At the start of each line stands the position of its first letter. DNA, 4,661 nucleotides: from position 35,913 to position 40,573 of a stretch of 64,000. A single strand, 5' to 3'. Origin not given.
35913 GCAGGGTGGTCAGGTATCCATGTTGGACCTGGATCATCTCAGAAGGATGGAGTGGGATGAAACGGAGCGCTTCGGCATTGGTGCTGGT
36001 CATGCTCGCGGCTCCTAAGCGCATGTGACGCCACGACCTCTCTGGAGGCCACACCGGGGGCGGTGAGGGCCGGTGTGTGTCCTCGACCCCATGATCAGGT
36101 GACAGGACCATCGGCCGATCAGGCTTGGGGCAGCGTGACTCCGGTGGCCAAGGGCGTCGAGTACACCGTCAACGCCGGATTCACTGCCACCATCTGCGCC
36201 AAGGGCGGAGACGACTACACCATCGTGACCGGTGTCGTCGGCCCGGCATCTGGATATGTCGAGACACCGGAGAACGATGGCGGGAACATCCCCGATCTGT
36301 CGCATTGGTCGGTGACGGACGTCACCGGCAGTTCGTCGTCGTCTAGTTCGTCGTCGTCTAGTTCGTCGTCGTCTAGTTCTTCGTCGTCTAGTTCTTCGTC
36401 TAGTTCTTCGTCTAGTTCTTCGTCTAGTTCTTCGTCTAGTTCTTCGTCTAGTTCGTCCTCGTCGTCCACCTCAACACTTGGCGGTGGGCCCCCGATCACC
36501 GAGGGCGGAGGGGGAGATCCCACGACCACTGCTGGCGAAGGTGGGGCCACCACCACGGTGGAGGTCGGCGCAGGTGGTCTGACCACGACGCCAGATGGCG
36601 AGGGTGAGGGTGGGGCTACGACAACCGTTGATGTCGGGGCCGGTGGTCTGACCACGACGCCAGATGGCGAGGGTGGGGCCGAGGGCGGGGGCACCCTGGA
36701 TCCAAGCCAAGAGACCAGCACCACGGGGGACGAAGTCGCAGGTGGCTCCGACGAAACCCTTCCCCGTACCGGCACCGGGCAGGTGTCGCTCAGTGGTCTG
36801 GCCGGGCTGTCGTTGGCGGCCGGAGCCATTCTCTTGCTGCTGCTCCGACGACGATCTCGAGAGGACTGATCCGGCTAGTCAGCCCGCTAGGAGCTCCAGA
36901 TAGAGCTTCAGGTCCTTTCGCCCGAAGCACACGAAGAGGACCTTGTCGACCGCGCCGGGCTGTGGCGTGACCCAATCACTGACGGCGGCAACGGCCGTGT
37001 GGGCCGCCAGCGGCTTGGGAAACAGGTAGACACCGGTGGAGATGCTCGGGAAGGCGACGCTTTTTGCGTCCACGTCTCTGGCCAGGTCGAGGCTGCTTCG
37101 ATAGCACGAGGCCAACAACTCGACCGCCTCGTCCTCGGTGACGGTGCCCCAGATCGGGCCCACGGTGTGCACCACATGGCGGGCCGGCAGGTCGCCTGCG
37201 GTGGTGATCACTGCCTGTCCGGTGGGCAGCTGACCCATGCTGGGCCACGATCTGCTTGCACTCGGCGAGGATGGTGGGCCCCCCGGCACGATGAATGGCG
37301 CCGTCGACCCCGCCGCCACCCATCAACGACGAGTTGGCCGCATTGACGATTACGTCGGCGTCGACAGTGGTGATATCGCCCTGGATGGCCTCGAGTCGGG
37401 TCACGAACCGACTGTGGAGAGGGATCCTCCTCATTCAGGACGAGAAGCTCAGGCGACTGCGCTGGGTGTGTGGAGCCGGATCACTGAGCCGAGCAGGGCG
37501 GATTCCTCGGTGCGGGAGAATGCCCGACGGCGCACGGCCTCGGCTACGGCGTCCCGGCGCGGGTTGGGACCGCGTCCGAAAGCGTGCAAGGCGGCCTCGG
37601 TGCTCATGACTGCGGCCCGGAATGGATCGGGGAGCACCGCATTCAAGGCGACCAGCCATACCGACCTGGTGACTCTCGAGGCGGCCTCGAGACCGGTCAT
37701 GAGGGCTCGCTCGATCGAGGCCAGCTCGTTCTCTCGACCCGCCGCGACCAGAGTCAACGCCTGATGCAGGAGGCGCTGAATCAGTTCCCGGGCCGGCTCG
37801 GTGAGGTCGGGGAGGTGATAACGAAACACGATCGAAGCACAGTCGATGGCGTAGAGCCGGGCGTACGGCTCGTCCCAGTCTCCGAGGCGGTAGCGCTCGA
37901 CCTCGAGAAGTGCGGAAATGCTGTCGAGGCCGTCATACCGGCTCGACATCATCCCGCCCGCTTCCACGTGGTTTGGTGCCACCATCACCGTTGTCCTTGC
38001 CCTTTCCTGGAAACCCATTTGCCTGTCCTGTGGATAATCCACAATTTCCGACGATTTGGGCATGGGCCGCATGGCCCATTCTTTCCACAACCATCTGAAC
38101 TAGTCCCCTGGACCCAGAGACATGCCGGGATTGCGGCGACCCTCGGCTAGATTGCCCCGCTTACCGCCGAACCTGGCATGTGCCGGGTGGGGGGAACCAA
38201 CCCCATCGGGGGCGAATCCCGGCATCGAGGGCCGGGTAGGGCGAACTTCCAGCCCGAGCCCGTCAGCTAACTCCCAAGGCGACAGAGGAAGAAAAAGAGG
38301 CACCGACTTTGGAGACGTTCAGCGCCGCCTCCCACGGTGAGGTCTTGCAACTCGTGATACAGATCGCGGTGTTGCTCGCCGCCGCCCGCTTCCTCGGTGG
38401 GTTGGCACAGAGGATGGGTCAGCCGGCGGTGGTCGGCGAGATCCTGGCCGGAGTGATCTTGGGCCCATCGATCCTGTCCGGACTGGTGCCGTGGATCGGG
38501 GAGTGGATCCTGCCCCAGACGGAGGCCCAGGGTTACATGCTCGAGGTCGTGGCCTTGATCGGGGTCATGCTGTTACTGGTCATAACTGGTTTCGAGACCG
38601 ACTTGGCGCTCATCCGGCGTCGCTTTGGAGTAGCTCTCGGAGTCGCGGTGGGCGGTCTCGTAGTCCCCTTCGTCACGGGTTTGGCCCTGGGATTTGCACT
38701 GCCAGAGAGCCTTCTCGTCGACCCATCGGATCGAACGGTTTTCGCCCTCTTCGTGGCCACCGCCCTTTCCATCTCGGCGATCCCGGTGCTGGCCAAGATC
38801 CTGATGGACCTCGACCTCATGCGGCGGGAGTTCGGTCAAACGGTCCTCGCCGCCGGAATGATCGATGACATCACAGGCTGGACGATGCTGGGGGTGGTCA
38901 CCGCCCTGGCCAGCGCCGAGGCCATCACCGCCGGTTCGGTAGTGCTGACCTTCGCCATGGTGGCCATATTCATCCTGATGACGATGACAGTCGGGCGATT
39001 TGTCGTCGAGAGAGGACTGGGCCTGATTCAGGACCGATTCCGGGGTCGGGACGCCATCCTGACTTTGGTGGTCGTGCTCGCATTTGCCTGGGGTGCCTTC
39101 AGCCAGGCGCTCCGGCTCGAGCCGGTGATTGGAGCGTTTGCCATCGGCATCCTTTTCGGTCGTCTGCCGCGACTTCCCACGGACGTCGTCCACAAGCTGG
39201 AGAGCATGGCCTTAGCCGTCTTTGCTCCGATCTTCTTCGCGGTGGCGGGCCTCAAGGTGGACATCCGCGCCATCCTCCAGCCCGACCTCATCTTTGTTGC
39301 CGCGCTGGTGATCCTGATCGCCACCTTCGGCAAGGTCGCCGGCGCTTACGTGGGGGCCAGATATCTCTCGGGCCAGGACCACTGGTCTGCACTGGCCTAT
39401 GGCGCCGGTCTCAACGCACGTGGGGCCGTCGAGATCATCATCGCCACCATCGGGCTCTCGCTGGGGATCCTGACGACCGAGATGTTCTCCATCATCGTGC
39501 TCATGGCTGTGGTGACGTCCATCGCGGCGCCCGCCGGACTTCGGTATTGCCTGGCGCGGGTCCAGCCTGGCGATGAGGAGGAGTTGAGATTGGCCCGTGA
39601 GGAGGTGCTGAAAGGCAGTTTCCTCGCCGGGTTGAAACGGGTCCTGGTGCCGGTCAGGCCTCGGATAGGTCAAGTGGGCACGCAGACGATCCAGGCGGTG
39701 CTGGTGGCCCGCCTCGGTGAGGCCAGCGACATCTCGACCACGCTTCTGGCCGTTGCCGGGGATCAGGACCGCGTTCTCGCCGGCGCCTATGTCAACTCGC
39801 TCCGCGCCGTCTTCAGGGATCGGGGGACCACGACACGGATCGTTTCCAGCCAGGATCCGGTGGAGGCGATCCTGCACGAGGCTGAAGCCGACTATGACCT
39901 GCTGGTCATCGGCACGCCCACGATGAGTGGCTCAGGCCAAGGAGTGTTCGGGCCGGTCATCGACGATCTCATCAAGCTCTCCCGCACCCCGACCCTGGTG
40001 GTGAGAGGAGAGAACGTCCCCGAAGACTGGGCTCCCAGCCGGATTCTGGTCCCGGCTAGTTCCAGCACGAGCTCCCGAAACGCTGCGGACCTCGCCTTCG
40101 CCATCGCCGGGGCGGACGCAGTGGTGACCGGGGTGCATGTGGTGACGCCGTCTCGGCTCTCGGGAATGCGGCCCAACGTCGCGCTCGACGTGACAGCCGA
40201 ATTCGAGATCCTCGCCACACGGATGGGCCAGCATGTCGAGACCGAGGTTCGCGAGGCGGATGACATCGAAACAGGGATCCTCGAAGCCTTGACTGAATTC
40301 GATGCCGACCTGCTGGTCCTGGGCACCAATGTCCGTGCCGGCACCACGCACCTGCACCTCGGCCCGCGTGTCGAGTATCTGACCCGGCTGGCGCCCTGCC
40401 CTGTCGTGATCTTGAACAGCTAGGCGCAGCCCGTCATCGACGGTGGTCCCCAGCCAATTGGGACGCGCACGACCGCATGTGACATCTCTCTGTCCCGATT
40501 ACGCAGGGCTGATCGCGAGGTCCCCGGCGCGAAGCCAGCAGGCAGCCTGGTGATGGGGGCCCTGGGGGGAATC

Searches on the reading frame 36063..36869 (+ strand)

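Call 64: search_protein_families(library=pfam, proteins=[window:36063-36869:+], max_evalue=0.001)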
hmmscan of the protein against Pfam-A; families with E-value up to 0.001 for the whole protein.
window:36063-36869:+ (268 aa): 1 family
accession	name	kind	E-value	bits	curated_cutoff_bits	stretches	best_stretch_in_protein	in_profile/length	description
PF00746.26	Gram_pos_anchor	-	8e-05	22.9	20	1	230-264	6-40/43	LPXTG cell wall anchor motif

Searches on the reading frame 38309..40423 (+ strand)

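Call 89: search_protein_families(library=pfam, proteins=[window:38309-40423:+], max_evalue=0.001)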
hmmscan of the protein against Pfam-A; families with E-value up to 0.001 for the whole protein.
window:38309-40423:+ (704 aa): 2 families
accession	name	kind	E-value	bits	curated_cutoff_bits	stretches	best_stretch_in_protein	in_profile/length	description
PF00999.27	Na_H_Exchanger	-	4.9e-52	177.5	26.2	1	27-411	4-369/375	Sodium/hydrogen exchanger, transmembrane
PF00582.32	Usp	-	9.7e-25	88.2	24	2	578-702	4-140/141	Universal stress protein family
